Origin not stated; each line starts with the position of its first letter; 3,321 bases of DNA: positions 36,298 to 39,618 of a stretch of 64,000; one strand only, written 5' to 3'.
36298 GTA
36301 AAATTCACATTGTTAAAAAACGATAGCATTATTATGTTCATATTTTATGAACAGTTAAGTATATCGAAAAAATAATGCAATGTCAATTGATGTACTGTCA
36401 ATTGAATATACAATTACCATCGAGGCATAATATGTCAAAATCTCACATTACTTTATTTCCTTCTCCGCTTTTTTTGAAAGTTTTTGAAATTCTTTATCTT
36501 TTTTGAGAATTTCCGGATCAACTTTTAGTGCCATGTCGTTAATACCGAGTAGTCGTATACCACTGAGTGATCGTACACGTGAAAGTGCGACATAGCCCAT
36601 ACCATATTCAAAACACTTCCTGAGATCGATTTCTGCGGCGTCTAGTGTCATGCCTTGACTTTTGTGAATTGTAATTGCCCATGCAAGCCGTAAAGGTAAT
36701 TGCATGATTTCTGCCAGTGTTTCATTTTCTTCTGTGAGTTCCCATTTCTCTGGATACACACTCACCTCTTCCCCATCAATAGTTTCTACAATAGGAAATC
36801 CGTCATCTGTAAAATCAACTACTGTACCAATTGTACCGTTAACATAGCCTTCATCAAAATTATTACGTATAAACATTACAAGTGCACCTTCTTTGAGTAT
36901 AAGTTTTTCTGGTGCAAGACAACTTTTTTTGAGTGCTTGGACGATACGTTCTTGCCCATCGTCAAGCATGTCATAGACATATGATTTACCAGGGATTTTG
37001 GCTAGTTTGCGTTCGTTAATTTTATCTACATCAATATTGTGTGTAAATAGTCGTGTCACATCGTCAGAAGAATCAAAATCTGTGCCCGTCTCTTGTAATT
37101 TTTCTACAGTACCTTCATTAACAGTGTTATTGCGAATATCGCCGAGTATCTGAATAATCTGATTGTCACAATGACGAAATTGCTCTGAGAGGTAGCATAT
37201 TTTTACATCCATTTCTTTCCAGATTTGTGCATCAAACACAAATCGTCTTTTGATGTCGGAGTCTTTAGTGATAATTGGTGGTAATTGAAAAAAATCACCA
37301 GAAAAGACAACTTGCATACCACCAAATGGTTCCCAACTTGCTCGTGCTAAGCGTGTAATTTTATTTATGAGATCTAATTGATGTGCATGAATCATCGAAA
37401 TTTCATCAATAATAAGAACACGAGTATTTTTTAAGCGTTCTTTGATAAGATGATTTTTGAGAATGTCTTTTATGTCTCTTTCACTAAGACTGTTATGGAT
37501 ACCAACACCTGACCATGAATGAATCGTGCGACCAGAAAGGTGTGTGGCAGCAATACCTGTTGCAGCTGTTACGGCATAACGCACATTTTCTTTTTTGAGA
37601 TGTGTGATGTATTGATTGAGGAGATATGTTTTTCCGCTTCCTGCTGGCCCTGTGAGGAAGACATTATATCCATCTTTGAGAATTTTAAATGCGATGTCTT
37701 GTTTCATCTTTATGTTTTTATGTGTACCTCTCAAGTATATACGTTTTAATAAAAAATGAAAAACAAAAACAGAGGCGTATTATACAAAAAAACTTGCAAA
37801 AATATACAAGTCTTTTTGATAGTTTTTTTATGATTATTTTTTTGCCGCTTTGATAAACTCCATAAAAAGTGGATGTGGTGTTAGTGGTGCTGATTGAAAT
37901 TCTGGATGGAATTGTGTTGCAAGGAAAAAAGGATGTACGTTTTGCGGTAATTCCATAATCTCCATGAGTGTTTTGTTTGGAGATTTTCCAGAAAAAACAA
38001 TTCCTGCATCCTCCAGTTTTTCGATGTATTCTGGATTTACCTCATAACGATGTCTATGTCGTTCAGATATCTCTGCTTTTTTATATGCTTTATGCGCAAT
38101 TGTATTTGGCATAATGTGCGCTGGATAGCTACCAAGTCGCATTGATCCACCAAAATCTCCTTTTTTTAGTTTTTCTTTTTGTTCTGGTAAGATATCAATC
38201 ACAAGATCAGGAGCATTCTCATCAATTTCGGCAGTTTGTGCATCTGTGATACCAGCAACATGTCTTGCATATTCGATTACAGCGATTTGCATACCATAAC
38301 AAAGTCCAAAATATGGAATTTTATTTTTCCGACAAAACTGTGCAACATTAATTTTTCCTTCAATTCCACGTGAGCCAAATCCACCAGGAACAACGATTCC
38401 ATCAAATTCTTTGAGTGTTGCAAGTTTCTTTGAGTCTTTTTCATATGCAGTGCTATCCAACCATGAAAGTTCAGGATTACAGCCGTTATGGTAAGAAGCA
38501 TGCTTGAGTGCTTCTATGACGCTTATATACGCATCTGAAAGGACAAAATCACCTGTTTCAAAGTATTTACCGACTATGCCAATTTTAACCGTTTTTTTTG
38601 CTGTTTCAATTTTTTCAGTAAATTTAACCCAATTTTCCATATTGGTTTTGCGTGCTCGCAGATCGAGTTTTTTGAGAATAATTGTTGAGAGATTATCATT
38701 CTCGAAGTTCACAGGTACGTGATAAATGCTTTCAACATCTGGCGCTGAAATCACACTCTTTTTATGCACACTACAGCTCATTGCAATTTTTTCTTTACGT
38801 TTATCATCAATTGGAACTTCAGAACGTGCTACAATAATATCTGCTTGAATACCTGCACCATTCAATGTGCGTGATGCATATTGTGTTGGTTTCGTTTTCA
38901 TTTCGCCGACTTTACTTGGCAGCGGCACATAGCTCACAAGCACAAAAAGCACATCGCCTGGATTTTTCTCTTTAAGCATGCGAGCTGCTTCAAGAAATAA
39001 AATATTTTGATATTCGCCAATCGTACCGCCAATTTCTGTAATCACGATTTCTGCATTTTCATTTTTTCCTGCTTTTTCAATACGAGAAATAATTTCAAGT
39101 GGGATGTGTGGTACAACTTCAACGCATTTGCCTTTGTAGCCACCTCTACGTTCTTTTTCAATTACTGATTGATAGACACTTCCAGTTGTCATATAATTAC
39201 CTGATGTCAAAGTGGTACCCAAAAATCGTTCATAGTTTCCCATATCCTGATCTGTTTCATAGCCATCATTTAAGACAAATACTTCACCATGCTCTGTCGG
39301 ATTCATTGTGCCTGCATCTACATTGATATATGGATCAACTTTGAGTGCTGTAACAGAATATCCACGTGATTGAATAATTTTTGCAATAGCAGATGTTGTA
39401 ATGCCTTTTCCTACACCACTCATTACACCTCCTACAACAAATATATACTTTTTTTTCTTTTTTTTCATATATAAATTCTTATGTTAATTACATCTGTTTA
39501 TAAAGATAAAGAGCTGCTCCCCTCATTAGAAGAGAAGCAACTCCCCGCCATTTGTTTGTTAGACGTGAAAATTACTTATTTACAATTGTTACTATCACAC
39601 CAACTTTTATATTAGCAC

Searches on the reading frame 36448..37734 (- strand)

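Call 49: search_protein_families(library=pfam, proteins=[window:36448-37734:-], max_evalue=0.001)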
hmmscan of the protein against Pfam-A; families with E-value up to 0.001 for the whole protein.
window:36448-37734:- (428 aa): 18 families
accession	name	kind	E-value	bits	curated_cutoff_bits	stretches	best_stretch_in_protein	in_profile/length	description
PF05970.20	PIF1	-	1.5e-37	129.8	25.9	1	19-191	19-192/223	PIF1-like helicase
PF13245.12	AAA_19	-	5.7e-16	59.4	25.1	1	23-154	12-132/134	AAA domain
PF13604.12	AAA_30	-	4.2e-14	53.2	27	1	17-206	12-174/191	AAA domain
PF13401.12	AAA_22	-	9.9e-11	42.5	27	1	23-146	6-122/130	AAA domain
PF21530.3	Pif1_2B_dom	-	2e-07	31.1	23.9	1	267-308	5-47/47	DNA helicase Pif1, 2B domain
PF13191.12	AAA_16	-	4.5e-06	27.7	32.6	1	24-124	26-153/167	AAA ATPase domain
PF07728.20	AAA_5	-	1.7e-05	25.3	22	1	24-131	1-94/139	AAA domain (dynein-related subfamily)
PF13173.12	AAA_14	-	1.7e-05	25.2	27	1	25-117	5-76/129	AAA domain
PF01443.25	Viral_helicase1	-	4.1e-05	23.9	21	0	28-122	4-78/228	Viral superfamily 1 RNA helicase core domain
PF00270.35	DEAD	-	4.2e-05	23.8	26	0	12-75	4-70/167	DEAD/DEAH box helicase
PF03266.21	NTPase_1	-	6.6e-05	23.3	23.9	0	24-53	1-30/168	NTPase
PF01637.24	ATPase_2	-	0.00021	21.6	33.2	0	25-116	23-123/225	ATPase domain predominantly from Archaea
PF00004.35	AAA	-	0.00022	22.1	21.2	1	25-119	1-73/131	ATPase family associated with various cellular activities (AAA)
PF02689.20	Herpes_Helicase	-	0.00027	19.5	27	0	352-391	731-772/808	Helicase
PF12775.13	AAA_7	-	0.00033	20.7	25.8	1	17-54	28-65/181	P-loop containing dynein motor region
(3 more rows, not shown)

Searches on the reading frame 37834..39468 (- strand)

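Call 49: search_protein_families(library=pfam, proteins=[window:37834-39468:-], max_evalue=0.001)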
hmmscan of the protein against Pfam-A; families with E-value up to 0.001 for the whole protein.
window:37834-39468:- (544 aa): 3 families
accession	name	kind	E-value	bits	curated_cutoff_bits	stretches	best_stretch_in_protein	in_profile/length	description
PF06418.20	CTP_synth_N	-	3.7e-105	351.5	26.1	1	7-270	1-265/265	CTP synthase N-terminus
PF00117.34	GATase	-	2.3e-40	138.7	22.8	1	310-540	2-189/190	Glutamine amidotransferase class-I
PF01656.29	CbiA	-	1.8e-05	25.1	25.4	1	12-221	3-54/125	CobQ/CobB/MinD/ParA nucleotide binding domain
